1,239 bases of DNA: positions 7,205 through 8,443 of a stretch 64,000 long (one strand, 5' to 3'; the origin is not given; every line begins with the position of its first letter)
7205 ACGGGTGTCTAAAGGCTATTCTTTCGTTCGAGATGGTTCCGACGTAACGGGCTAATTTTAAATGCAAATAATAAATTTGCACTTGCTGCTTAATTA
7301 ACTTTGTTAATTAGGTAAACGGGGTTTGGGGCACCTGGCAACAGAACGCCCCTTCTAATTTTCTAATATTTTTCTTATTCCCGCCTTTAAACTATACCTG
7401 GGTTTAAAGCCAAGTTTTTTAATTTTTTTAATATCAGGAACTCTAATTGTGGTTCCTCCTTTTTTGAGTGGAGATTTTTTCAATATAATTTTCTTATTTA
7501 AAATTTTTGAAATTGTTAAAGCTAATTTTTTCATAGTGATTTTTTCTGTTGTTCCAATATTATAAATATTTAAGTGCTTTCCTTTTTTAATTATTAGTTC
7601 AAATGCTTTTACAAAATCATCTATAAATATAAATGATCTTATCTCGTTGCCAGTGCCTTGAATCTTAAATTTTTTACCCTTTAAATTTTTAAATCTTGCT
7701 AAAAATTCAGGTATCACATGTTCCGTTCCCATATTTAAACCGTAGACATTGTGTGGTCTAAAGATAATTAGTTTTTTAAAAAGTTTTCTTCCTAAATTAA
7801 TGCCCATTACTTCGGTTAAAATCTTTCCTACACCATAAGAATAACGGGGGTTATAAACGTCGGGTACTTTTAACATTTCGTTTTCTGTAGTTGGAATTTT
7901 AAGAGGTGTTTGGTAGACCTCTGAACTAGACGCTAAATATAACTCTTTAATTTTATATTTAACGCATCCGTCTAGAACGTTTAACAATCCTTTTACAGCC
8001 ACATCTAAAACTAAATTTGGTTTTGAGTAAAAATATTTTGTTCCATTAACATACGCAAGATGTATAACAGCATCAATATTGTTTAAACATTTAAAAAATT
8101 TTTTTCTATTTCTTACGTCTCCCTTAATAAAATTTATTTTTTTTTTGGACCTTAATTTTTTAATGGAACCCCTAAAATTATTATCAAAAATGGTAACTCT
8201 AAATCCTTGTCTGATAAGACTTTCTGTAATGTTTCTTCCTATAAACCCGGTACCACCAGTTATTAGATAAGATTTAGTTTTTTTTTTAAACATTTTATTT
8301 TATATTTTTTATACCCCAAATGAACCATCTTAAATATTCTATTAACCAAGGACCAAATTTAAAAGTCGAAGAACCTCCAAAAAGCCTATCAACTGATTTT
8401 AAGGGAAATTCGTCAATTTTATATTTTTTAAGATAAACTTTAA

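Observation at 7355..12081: Unfused five-gene Arn-like operon predicted to make an N-formylated amino-sugar on a polyprenyl-phosphate carrier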

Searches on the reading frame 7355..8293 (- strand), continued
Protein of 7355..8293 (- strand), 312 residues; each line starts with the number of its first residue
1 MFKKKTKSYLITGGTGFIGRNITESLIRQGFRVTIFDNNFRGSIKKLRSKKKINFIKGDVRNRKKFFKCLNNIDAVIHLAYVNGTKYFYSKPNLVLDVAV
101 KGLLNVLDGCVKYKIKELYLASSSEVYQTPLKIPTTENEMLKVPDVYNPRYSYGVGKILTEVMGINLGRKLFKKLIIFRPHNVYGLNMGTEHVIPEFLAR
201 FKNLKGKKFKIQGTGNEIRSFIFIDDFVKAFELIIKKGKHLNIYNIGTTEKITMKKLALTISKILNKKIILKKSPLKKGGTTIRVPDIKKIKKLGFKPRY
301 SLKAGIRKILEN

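Call 56: search_dna_similar(query=window:7355-8293:-, collection=plasmids, mode=protein, max_rows=40, max_evalue=1e-15)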
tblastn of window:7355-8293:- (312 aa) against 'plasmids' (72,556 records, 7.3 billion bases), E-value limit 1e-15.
Records with a match: 529; places in all: 721; records where one place covers at least 80% of the query: 487.
Best place of each record, by identity: <60% 529.
By first word of the organism name: Rhizobium 120; Sinorhizobium 81; Bacillus 44; Streptomyces 39; Azospirillum 28; Priestia 26; Lactiplantibacillus 19; Bacteroides 14; Leisingera 8; Haladaptatus 8; and 81 more.
By predicted mobility (MOB-suite, as given by PLSDB): non-mobilizable 354; mobilizable 101; conjugative 74.
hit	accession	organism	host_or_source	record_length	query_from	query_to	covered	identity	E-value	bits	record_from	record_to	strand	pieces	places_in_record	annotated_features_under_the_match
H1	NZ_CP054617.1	Azospirillum oryzae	cell culture,soil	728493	7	311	98%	45.5%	5e-87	291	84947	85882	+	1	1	SDR family NAD(P)-dependent oxidoreductase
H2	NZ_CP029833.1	Azospirillum ramasamyi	single cell,Cow dung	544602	3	311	99%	44.6%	2e-86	289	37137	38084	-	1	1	NAD-dependent epimerase/dehydratase family protein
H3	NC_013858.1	Azospirillum sp. B510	-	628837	7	310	97%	44.7%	2e-85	286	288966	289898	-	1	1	SDR family NAD(P)-dependent oxidoreductase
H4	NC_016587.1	Azospirillum lipoferum 4B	-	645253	3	311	99%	43.7%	7e-87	291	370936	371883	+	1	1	SDR family NAD(P)-dependent oxidoreductase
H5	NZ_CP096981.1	Clostridium felsineum DSM 794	whole organism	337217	9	307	96%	36.6%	3e-37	147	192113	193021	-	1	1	NAD-dependent epimerase/dehydratase family protein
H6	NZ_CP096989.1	Clostridium felsineum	whole organism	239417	9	307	96%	35.9%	3e-35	142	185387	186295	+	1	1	NAD-dependent epimerase/dehydratase family protein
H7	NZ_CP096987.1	Clostridium felsineum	whole organism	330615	9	307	96%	35.9%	3e-35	142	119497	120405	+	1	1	NAD-dependent epimerase/dehydratase family protein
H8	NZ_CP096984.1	Clostridium felsineum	whole organism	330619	9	307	96%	35.9%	3e-35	142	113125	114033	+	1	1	NAD-dependent epimerase/dehydratase family protein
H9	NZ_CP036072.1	Bacillus wiedmannii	cell culture,soil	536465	10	311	97%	34.7%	2e-38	151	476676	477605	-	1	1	NAD-dependent epimerase/dehydratase family protein | glycosyltransferase family 4 protein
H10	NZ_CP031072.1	Bacillus mycoides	cell culture,soil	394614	10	311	97%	34.1%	2e-36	145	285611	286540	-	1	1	NAD-dependent epimerase/dehydratase family protein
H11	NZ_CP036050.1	Bacillus mycoides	cell culture,soil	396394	10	311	97%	34.1%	2e-36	145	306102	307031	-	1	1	NAD-dependent epimerase/dehydratase family protein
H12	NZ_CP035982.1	Bacillus mycoides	cell culture,soil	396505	10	311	97%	34.1%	2e-36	145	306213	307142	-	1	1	NAD-dependent epimerase/dehydratase family protein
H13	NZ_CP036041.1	Bacillus mycoides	cell culture,soil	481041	10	311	97%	34.1%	2e-36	145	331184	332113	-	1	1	NAD-dependent epimerase/dehydratase family protein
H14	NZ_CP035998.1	Bacillus mycoides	cell culture,soil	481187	10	311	97%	34.1%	2e-36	145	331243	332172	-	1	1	NAD-dependent epimerase/dehydratase family protein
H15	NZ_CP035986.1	Bacillus mycoides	cell culture,soil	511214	10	311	97%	34.1%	2e-36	145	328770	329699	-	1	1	NAD-dependent epimerase/dehydratase family protein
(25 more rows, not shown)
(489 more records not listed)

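Call 58: get_annotated_region(hit=H3, flank=9000)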
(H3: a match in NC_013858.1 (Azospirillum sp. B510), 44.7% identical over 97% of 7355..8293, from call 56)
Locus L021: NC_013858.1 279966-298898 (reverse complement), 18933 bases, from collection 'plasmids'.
description: Azospirillum sp. B510 plasmid pAB510d, complete sequence
organism: Azospirillum sp. B510 (NCBI taxid 137722)
taxonomy: Bacteria; Pseudomonadota; Alphaproteobacteria; Rhodospirillales; Azospirillaceae; Azospirillum; Azospirillum sp. B510
host: -; source: -; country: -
typing (MOB-suite, as given by PLSDB): non-mobilizable
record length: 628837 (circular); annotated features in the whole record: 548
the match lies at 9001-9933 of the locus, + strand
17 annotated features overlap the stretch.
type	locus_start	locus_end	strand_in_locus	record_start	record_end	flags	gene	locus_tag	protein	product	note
CDS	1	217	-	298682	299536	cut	-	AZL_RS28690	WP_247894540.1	ABC transporter ATP-binding protein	-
CDS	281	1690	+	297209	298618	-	-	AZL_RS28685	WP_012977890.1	ActS/PrrB/RegB family redox-sensitive histidine kinase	GO:0007165 - signal transduction [Evidence IEA]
CDS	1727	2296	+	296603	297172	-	-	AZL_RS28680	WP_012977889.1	ActR/PrrA/RegA family redox response regulator transcription factor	GO:0000160 - phosphorelay signal transduction system [Evidence IEA]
CDS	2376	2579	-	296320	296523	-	-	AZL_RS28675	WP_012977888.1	DUF2892 domain-containing protein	-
CDS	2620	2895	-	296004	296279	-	-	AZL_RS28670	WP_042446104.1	hypothetical protein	-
CDS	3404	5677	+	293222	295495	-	-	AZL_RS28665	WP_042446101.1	Wzz/FepE/Etk N-terminal domain-containing protein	GO:0009103 - lipopolysaccharide biosynthetic process [Evidence IEA]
CDS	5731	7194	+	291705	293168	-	-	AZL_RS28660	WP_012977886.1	flippase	-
CDS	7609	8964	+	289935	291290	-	-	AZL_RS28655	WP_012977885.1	nucleotide sugar dehydrogenase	GO:0000271 - polysaccharide biosynthetic process [Evidence IEA]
CDS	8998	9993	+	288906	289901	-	-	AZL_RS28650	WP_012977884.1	SDR family NAD(P)-dependent oxidoreductase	-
CDS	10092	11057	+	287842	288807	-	-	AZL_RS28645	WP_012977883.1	GDP-L-fucose synthase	-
CDS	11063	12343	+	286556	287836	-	-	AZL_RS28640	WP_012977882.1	glycosyltransferase family 4 protein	-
CDS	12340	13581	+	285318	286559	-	-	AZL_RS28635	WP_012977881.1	glycosyltransferase family 4 protein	-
CDS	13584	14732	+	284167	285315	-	-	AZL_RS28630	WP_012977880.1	glycosyltransferase family 4 protein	-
CDS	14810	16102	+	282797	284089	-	-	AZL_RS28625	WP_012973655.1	IS701-like element ISAzs6 family transposase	-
CDS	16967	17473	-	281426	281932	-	-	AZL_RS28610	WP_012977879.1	Lrp/AsnC family transcriptional regulator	-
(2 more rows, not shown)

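Call 59: get_annotated_region(hit=H10, flank=9000)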
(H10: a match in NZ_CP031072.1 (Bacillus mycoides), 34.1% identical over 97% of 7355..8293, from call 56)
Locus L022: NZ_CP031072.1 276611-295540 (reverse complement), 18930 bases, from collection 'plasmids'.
description: Bacillus mycoides strain BPN401 plasmid pl395, complete sequence
organism: Bacillus mycoides (NCBI taxid 1405)
taxonomy: Bacteria; Bacillota; Bacilli; Bacillales; Bacillaceae; Bacillus; Bacillus mycoides
host: -; source: cell culture,soil; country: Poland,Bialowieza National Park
typing (MOB-suite, as given by PLSDB): conjugative; relaxase MOBP; mating-pair formation MPF_T
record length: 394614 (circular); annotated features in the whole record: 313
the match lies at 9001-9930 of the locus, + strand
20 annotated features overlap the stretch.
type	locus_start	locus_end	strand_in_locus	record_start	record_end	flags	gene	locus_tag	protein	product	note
CDS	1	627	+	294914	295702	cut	-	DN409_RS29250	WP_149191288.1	ABC-2 family transporter protein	-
CDS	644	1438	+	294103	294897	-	-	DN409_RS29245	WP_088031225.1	ABC-2 family transporter protein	-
CDS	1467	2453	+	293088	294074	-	-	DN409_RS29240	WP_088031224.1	ATP-binding cassette domain-containing protein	-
CDS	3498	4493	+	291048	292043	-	sbnA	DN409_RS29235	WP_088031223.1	2,3-diaminopropionate biosynthesis protein SbnA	GO:0009058 - biosynthetic process [Evidence IEA]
CDS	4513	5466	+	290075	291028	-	-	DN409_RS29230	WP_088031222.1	cysteine synthase family protein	GO:0006535 - cysteine biosynthetic process from serine [Evidence IEA]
CDS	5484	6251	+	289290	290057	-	-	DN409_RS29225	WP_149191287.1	acyl-CoA dehydrogenase family protein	-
CDS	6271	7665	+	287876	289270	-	-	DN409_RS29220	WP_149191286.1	class I adenylate-forming enzyme family protein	-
CDS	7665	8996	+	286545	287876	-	-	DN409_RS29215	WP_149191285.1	nucleotide sugar dehydrogenase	GO:0000271 - polysaccharide biosynthetic process [Evidence IEA]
CDS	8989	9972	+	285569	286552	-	-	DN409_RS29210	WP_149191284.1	NAD-dependent epimerase/dehydratase family protein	-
CDS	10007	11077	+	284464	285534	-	-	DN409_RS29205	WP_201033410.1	glycosyltransferase family 4 protein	-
CDS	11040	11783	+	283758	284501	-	-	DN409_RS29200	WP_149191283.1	sugar phosphate nucleotidyltransferase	GO:0009058 - biosynthetic process [Evidence IEA]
CDS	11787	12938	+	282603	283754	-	-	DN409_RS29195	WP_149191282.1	DegT/DnrJ/EryC1/StrS aminotransferase family protein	-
CDS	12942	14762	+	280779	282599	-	-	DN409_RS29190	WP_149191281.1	beta-galactosidase trimerization domain-containing protein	GO:0005975 - carbohydrate metabolic process [Evidence IEA]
CDS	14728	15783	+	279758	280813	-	-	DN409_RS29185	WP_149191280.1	alcohol dehydrogenase catalytic domain-containing protein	-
CDS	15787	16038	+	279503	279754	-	-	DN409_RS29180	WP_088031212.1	acyl carrier protein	GO:0006633 - fatty acid biosynthetic process [Evidence IEA]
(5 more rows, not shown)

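Call 85: predict_structure(alignment_id=A3)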
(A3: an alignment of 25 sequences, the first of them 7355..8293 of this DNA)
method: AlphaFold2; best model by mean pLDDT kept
length: 312 residues; sequences in the alignment: 25
mean_pLDDT: 80.9   pTM: 0.84
mean pLDDT of the five models: 80.9, 78.6, 77.0, 75.5, 74.3
residues with pLDDT >= 90: 154; 70-90: 82; 50-70: 43; < 50: 33
segments of 3 or more residues with pLDDT < 50: 1-3, 124-152
pLDDT, mean of each block of 10 residues (from residue 1): 71 87 94 85 78 90 93 91 56 71 90 94 52 40 44 55 72 91 84 86 91 83 96 96 92 94 94 66 82 96 95 84
secondary structure, 60 per line:
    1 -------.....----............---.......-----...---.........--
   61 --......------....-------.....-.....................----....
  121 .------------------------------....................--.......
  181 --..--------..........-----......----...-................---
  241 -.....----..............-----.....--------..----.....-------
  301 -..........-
elements in order: E8-12 H17-28 E32-38 E53-58 H63-68 E75-78 H86-90 H92-112 E117-121 H152-171 E174-180 H193-202 E208-213 E218-220 H224-237 E242-246 E251-253 H254-264 E270-274 H289-293 H302-311

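Call 87: fold_search(model_id=the predicted structure, library=pdb)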
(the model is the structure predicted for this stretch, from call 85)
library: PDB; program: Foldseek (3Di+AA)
matches with E <= 10: 1993; with E <= 0.001: 1610
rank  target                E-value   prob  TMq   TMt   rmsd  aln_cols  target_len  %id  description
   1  2hun_B                9.9e-25  1.00  0.82  0.79   4.3       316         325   27  Crystal structure of hypothetical protein PH0414 from Pyrococcus horikoshii OT3 (released 2007-01-26)
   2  8rdi_A                1.3e-24  1.00  0.81  0.80   4.5       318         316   27  Crystal structure of UDP-galactose 4-epimerase from Pyrococcus horikoshii containing Y145F mutation and with bound NAD (released 2024-12-18)
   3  8rdg_A                2.1e-24  1.00  0.80  0.79   4.5       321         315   27  Crystal structure of UDP-galactose 4-epimerase from Pyrococcus horikoshii with bound NAD (released 2024-12-18)
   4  4zrm_B                6.5e-24  1.00  0.82  0.83   4.1       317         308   26  Crystal Structure of UDP-Glucose 4-Epimerase (TM0509) from Hyperthermophilic Eubacterium Thermotoga maritima (released 2015-09-16)
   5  8sk0_B                8.2e-24  1.00  0.83  0.78   4.5       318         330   21  Crystal structure of EvdS6 decarboxylase in ligand bound state (released 2023-08-09)
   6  8rdh_A                8.8e-24  1.00  0.81  0.79   4.5       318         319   28  Crystal structure of UDP-galactose 4-epimerase from Pyrococcus horikoshii with bound NAD and GDP-L-fucose (released 2024-12-18)
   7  2hun_A                1.5e-23  1.00  0.81  0.77   4.3       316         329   27  Crystal structure of hypothetical protein PH0414 from Pyrococcus horikoshii OT3 (released 2007-01-26)
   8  8vr2_C                1.6e-23  1.00  0.83  0.82   3.6       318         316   25  Crystal structure of the Pcryo_0617 oxidoreductase/decarboxylase from Psychrobacter cryohalolentis K5 in the presence  (released 2024-01-31)
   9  4zrn_A                1.8e-23  1.00  0.81  0.82   4.1       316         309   26  Crystal Structure of UDP-Glucose 4-Epimerase (TM0509) with UDP-glucose from Hyperthermophilic Eubacterium Thermotoga M (released 2015-09-16)
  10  6vlo_A                1.9e-23  1.00  0.80  0.78   5.8       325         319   26  X-ray Structure of the R141 Sugar 4,6-dehydratase from Acanthamoeba polyphaga Minivirus (released 2020-03-04)
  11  4zrm_A                4.2e-23  1.00  0.81  0.82   4.1       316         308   26  Crystal Structure of UDP-Glucose 4-Epimerase (TM0509) from Hyperthermophilic Eubacterium Thermotoga maritima (released 2015-09-16)
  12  8shh_B                8.2e-23  1.00  0.81  0.79   4.6       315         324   21  Crystal structure of EvdS6 decarboxylase in ligand free state (released 2023-08-09)
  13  6bi4_A                8.2e-23  1.00  0.77  0.77   4.5       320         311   22  2.9 Angstrom Resolution Crystal Structure of dTDP-Glucose 4,6-dehydratase (rfbB) from Bacillus anthracis str. Ames in  (released 2017-11-08)
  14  8sk0_A                8.7e-23  1.00  0.82  0.78   4.1       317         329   21  Crystal structure of EvdS6 decarboxylase in ligand bound state (released 2023-08-09)
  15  6wjb_B                1.1e-22  1.00  0.83  0.84   3.4       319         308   22  UDP-GlcNAc C4-epimerase from Pseudomonas protegens in complex with NAD and UDP-GlcNAc (released 2020-07-08)
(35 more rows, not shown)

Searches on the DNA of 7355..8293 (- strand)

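Call 73: search_rna_families(sources=[L010, L013, L016, L017], threshold=gathering)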
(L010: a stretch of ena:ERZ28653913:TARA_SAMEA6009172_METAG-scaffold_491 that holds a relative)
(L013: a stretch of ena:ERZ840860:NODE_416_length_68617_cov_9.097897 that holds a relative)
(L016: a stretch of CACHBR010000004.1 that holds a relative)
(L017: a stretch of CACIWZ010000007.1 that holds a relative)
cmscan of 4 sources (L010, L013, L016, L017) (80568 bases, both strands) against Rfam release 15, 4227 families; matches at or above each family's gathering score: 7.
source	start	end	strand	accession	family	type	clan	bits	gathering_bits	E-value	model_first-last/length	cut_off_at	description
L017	2178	4928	+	RF02541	LSU_rRNA_bacteria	Gene; rRNA;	CL00112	2707.7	50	0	1-2925/2925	no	Bacterial large subunit ribosomal RNA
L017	263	1736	+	RF00177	SSU_rRNA_bacteria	Gene; rRNA;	CL00111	1522.1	50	0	1-1533/1533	no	Bacterial small subunit ribosomal RNA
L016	1147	1446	+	RF01849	alpha_tmRNA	Gene;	CL00001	227.8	50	1.3e-64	1-355/355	no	Alphaproteobacteria transfer-messenger RNA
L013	16981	17189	-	RF02541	LSU_rRNA_bacteria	Gene; rRNA;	CL00112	185.3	50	1.2e-56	2705-2925/2925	5'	Bacterial large subunit ribosomal RNA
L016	1202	1387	+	RF04321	tmRNA_permuted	Gene;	-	132.7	47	1.2e-25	1-213/213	no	permuted transfer-messenger RNA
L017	1921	1993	+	RF00005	tRNA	Gene; tRNA;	CL00001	65.9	29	5.4e-12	1-71/71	no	tRNA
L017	1836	1909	+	RF00005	tRNA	Gene; tRNA;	CL00001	64.4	29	1.4e-11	1-71/71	no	tRNA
